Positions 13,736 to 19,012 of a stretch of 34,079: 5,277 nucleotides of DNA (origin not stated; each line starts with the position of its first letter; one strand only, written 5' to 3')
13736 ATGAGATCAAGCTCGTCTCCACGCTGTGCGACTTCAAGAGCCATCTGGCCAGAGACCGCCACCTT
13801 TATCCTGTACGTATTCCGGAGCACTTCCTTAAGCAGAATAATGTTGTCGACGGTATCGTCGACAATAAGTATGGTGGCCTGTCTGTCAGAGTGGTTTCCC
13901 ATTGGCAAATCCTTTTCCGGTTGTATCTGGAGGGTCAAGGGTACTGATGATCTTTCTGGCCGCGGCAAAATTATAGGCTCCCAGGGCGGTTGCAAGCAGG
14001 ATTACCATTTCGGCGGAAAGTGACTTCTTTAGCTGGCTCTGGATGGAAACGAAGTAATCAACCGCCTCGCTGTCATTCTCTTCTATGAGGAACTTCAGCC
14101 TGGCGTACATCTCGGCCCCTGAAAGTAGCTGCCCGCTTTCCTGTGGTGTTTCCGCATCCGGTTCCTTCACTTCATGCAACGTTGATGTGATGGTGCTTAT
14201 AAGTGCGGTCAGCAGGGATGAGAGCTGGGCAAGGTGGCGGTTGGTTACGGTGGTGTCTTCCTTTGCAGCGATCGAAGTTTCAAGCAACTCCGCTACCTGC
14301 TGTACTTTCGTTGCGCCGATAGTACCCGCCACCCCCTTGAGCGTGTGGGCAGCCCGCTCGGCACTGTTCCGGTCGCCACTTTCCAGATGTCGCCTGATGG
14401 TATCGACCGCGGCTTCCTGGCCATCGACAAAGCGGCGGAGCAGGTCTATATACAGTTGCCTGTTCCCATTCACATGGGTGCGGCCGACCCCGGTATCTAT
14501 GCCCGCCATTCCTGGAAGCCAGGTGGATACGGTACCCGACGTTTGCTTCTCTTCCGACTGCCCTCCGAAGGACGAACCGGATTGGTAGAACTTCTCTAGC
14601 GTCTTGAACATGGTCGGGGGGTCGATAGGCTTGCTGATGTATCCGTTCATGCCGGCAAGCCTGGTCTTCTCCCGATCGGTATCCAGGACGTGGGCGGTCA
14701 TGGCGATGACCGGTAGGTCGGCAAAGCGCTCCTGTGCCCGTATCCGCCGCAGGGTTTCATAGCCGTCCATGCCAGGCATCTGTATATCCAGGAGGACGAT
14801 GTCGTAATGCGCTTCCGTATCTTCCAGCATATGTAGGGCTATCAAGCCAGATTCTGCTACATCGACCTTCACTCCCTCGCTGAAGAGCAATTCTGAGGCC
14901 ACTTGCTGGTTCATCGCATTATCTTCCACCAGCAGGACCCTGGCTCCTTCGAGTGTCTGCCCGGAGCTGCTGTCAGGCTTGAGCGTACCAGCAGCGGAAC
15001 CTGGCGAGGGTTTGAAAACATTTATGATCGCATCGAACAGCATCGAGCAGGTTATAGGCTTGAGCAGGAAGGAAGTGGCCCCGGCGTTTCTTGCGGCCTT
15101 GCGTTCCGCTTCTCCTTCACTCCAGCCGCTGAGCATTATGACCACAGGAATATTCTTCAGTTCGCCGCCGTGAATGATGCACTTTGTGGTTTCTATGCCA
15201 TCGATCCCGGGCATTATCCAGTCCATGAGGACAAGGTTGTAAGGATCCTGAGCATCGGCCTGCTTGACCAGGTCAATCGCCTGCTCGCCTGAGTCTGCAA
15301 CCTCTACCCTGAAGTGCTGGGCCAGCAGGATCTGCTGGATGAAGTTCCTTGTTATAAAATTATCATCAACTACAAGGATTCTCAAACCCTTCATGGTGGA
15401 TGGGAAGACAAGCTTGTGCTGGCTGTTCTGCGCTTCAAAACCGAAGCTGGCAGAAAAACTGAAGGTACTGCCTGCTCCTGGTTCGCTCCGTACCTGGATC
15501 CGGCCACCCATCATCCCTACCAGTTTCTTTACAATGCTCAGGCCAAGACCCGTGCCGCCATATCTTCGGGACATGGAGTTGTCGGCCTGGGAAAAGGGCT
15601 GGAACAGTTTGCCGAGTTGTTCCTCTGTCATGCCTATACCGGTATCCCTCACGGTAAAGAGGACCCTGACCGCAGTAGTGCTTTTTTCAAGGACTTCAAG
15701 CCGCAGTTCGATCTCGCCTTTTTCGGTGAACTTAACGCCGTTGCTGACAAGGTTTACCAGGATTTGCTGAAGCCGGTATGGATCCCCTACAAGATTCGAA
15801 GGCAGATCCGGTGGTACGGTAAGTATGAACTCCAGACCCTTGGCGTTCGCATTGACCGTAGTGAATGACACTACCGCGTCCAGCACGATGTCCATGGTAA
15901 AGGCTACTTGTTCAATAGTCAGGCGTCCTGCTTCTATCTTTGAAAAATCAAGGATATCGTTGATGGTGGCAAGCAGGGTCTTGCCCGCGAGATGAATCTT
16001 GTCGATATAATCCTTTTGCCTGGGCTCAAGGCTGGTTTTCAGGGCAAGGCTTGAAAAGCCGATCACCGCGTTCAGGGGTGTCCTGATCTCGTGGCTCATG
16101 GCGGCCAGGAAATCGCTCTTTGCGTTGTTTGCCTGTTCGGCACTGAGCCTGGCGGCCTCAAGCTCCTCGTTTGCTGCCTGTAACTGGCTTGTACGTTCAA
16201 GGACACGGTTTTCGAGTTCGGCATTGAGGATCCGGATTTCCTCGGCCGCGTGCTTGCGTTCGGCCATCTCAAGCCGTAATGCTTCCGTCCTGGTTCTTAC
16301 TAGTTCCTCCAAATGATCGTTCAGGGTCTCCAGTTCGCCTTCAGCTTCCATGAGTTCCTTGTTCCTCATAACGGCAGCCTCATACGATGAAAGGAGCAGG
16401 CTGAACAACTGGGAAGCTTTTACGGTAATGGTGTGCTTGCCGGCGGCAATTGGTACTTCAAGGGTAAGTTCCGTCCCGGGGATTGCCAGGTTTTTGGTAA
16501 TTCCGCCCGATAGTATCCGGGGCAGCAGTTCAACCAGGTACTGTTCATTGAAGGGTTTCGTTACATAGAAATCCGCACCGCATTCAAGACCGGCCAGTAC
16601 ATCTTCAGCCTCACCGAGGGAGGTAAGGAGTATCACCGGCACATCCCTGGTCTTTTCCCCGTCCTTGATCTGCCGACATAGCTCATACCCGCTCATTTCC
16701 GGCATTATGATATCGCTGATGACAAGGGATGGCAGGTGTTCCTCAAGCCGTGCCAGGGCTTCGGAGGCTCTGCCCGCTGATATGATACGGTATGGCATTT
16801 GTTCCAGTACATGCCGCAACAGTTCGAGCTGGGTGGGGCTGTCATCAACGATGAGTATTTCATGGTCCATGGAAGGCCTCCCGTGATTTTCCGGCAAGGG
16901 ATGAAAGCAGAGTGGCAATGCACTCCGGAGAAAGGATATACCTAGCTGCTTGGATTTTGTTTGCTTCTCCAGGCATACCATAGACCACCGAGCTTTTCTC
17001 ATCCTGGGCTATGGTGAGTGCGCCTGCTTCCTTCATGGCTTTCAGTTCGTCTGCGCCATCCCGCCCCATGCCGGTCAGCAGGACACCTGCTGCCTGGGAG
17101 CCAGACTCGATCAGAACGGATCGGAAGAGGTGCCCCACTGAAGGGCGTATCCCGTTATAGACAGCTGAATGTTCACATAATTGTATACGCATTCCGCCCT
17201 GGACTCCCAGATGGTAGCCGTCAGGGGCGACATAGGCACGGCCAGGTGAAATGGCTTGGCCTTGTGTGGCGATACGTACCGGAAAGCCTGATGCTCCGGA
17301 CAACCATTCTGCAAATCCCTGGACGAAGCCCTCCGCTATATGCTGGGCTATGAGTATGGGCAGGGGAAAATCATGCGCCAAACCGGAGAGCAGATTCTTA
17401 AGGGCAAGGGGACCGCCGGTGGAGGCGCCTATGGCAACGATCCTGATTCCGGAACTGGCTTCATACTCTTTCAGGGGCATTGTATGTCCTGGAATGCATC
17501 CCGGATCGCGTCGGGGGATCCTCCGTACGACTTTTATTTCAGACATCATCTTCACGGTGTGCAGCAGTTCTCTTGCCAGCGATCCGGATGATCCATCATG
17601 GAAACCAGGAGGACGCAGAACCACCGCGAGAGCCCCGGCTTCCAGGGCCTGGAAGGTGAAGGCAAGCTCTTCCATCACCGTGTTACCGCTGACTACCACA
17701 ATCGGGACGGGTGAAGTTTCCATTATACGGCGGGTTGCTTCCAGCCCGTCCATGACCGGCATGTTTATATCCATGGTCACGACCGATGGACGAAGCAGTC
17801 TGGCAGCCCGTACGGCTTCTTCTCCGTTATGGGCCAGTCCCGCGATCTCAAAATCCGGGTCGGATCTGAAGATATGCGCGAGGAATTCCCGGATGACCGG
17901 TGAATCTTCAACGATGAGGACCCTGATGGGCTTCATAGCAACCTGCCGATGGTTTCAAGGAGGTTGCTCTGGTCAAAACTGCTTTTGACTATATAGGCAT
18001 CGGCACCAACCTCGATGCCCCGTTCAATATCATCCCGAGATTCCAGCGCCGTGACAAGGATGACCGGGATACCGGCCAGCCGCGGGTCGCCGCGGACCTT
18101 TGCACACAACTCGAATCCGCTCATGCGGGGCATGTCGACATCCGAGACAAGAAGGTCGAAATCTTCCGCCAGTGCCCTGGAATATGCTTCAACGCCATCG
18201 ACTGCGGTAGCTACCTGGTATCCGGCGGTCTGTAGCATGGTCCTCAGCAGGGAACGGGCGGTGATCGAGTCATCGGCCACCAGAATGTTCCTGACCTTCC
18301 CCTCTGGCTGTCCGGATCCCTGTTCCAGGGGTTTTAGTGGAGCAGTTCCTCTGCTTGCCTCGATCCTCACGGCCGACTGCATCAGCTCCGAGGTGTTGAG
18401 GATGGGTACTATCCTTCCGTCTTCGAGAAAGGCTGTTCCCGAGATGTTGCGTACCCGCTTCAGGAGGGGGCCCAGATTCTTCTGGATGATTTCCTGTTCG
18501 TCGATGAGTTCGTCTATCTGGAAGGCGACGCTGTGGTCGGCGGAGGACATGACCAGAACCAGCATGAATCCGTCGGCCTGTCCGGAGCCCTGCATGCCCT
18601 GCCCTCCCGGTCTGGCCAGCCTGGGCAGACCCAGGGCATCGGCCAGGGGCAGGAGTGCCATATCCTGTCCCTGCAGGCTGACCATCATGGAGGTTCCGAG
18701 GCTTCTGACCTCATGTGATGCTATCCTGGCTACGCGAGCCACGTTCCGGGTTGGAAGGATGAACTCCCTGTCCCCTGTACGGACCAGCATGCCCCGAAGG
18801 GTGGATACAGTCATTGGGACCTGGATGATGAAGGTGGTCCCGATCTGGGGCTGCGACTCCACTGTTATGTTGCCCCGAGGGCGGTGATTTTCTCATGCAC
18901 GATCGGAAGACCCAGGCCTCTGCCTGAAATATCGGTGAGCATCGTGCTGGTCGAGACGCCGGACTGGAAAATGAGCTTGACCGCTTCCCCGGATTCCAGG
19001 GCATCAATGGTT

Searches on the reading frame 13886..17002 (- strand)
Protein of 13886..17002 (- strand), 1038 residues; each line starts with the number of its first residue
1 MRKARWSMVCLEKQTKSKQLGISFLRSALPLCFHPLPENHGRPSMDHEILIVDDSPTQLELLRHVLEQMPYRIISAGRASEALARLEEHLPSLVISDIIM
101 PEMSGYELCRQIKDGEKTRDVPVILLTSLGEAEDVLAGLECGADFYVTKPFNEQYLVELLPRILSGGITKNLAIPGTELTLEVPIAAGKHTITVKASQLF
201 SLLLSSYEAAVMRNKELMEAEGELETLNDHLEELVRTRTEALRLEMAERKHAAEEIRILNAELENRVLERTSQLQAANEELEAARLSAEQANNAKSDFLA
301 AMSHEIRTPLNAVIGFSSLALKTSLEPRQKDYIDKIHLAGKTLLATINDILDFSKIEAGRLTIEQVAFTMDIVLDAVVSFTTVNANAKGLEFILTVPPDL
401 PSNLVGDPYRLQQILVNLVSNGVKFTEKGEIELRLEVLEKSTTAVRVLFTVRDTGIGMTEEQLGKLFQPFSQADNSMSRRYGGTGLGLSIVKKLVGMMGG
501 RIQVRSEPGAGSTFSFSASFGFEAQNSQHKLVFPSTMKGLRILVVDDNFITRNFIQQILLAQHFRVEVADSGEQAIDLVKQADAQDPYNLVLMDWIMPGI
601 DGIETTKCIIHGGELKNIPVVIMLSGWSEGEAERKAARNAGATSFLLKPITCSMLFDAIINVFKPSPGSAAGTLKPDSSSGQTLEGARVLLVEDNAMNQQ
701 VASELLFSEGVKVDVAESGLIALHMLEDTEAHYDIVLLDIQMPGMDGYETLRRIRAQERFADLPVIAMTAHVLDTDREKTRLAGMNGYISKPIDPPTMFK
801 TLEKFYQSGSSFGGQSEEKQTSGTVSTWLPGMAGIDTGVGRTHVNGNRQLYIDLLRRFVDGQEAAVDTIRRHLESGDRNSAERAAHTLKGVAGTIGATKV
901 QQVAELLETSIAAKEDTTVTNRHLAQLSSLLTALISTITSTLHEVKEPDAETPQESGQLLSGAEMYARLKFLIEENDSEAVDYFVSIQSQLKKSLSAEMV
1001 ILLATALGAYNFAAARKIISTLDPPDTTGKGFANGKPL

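Call 7: search_protein_families(library=pfam, proteins=[window:13886-17002:-])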
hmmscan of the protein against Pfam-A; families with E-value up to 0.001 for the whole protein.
window:13886-17002:- (1038 aa): 4 families
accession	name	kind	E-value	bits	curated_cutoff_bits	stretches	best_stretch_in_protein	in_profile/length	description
PF00072.30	Response_reg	-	1.8e-77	257.1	30.2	3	689-802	1-110/111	Response regulator receiver domain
PF02518.31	HATPase_c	-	5.2e-31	107.8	26.4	1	406-517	1-106/111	Histidine kinase-, DNA gyrase B-, and HSP90-like ATPase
PF00512.31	HisKA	-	2.6e-21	75.9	26.9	1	294-359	1-66/66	His Kinase A (phospho-acceptor) domain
PF01627.28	Hpt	-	6.6e-15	55.6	24.6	1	853-935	1-82/84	Hpt domain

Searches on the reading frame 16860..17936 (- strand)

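Call 7: search_protein_families(library=pfam, proteins=[window:16860-17936:-])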
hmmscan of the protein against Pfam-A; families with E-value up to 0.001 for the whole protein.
window:16860-17936:- (358 aa): 2 families
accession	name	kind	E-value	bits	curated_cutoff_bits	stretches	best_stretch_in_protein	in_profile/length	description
PF01339.22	CheB_methylest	-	4e-57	193.2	24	1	167-343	1-173/174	CheB methylesterase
PF00072.30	Response_reg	-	2.3e-19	70.1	30.2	1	6-109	1-100/111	Response regulator receiver domain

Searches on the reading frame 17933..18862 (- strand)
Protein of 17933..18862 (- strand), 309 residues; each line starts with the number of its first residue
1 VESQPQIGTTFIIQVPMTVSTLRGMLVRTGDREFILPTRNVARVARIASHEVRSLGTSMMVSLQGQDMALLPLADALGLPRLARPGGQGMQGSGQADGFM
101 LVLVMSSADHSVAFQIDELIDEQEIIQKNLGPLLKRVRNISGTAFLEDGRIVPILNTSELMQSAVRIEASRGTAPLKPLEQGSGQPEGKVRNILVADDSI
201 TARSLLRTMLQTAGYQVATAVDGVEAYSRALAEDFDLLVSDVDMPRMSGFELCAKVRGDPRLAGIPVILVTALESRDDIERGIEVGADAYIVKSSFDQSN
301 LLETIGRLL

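Call 7: search_protein_families(library=pfam, proteins=[window:17933-18862:-])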
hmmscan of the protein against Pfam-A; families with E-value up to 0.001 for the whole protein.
window:17933-18862:- (309 aa): 2 families
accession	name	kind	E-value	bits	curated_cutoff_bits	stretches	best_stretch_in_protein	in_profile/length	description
PF00072.30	Response_reg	-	5.2e-25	88.2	30.2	1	193-305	1-110/111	Response regulator receiver domain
PF01584.24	CheW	-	4.7e-17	62.4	23.5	1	24-164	2-137/138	CheW-like domain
